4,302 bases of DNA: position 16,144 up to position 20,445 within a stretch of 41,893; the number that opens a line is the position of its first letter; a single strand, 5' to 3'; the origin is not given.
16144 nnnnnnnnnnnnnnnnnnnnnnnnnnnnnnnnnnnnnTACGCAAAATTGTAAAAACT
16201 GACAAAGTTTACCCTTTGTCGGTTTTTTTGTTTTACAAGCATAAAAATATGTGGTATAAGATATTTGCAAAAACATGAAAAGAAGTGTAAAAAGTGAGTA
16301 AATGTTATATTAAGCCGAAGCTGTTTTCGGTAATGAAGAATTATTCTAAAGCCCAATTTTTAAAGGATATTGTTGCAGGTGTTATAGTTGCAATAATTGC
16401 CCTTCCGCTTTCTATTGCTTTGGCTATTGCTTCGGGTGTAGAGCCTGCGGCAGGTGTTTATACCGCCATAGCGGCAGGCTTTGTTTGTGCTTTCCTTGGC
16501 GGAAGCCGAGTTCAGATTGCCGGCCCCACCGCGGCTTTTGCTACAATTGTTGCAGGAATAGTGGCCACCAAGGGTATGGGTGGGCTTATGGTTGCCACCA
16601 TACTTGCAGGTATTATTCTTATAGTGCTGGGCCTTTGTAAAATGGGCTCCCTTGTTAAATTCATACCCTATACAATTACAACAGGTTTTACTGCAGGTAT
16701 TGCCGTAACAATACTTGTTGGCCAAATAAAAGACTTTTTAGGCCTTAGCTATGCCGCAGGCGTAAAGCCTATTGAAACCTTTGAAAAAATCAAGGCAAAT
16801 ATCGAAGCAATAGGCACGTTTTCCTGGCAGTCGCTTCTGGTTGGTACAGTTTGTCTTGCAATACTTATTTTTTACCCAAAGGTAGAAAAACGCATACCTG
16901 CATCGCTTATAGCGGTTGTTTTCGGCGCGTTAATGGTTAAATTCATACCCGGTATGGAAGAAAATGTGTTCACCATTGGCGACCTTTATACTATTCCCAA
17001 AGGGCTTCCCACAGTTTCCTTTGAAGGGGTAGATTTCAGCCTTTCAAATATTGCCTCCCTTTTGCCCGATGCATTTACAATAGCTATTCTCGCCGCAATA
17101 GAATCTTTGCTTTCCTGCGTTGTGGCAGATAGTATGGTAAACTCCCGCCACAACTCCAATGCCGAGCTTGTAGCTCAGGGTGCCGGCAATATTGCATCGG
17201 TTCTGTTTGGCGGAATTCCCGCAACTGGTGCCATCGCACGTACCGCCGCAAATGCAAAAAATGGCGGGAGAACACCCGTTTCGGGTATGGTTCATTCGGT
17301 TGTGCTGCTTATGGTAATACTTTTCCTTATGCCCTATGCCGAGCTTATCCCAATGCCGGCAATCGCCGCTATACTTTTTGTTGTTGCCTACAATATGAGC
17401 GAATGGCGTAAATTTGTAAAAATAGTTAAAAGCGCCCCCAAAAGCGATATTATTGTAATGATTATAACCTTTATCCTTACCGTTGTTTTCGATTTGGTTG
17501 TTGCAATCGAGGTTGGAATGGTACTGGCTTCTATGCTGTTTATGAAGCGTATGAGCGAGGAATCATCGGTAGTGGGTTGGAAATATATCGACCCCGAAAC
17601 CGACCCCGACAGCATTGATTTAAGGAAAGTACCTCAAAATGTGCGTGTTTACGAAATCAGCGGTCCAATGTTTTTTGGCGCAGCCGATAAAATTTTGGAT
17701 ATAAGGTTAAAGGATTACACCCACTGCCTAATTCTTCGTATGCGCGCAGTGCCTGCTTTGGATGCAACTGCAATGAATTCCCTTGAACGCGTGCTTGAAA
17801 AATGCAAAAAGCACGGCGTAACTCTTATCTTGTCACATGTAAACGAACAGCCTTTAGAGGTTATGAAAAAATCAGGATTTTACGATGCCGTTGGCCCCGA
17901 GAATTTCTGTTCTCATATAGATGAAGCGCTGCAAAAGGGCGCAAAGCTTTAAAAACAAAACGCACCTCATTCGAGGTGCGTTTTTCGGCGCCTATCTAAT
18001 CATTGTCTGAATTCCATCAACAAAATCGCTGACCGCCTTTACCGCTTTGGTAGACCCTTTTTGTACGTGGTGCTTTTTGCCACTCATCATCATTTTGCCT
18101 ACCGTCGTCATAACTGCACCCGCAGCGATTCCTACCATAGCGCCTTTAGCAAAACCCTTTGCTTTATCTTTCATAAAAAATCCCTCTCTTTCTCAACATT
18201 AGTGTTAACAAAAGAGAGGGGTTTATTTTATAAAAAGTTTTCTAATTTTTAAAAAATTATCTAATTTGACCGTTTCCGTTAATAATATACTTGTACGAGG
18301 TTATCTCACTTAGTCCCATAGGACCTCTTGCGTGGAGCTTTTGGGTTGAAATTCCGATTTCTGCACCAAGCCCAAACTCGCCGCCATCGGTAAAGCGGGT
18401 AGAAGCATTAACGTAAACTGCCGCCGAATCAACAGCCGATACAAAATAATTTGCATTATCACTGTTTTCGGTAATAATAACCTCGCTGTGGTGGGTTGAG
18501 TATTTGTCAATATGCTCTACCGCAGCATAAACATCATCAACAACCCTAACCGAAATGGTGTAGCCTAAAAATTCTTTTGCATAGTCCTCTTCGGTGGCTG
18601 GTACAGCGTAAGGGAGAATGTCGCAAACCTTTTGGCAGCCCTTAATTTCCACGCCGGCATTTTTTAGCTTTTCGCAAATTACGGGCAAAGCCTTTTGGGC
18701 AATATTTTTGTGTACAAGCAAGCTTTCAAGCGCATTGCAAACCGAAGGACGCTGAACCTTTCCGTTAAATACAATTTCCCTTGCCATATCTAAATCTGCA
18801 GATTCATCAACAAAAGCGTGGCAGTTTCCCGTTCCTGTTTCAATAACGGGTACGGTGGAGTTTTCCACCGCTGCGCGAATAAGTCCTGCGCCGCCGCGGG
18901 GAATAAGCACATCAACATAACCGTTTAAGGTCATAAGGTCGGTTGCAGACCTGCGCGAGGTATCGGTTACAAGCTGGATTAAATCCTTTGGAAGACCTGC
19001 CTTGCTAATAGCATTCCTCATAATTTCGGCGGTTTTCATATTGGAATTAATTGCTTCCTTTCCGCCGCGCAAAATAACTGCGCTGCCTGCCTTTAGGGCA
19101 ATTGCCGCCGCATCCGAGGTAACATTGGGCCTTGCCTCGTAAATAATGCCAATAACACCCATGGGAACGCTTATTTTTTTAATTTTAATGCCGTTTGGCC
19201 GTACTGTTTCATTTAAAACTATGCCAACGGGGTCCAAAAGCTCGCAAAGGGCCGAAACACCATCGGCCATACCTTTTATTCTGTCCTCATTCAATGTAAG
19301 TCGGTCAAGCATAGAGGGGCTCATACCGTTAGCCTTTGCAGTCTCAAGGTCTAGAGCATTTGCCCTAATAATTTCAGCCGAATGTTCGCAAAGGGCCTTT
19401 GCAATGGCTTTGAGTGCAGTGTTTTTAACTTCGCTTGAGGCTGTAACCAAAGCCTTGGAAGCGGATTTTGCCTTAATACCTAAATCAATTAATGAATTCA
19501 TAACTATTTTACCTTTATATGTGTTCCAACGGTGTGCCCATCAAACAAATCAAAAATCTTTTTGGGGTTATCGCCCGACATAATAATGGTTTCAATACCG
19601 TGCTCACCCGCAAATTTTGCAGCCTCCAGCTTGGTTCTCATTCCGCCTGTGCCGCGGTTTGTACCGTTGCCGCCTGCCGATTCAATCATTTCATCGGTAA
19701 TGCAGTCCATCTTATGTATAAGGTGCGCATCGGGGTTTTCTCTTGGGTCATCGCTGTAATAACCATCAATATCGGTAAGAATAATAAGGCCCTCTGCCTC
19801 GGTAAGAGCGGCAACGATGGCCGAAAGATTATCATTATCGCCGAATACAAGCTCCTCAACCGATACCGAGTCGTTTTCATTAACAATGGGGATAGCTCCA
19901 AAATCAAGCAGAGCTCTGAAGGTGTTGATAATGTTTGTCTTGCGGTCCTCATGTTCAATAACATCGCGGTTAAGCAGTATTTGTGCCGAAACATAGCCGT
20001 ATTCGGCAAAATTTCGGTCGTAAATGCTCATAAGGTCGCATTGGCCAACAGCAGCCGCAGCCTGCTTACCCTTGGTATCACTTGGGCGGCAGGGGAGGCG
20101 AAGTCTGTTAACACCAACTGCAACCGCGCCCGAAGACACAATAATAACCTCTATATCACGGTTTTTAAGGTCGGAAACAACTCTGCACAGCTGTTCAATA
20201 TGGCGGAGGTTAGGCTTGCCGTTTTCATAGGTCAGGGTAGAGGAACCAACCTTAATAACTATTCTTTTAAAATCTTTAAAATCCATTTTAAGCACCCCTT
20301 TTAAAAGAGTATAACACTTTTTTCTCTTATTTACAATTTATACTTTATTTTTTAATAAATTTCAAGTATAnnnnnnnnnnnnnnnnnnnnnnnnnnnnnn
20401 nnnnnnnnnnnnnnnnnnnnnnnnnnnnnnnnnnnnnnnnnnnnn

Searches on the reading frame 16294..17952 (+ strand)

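Call 22: search_protein_families(library=pfam, proteins=[window:16294-17952:+], max_evalue=0.001)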
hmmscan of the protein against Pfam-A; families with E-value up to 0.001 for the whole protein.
window:16294-17952:+ (552 aa): 3 families
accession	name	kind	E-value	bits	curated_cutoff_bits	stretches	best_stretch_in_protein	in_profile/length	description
PF00916.26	Sulfate_transp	-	6.9e-86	288.8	23.2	1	22-392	1-380/380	Sulfate permease family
PF01740.26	STAS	-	5.1e-15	55.6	22.6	1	446-545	6-106/106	STAS domain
PF16983.11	MFS_MOT1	-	1.5e-05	25.8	30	1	271-367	13-110/111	Molybdate transporter of MFS superfamily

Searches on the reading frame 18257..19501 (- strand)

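Call 22: search_protein_families(library=pfam, proteins=[window:18257-19501:-], max_evalue=0.001)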
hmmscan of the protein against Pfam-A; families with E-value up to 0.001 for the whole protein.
window:18257-19501:- (414 aa): 1 family
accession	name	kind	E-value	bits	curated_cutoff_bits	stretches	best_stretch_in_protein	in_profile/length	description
PF00171.27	Aldedh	-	1.6e-16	60.4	23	1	10-282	37-296/461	Aldehyde dehydrogenase family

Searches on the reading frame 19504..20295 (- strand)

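Call 22: search_protein_families(library=pfam, proteins=[window:19504-20295:-], max_evalue=0.001)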
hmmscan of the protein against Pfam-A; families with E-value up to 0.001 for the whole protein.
window:19504-20295:- (263 aa): 1 family
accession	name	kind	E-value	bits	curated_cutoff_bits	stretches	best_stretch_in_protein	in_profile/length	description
PF00696.33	AA_kinase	-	6e-44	151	24.9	1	10-240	1-234/234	Amino acid kinase family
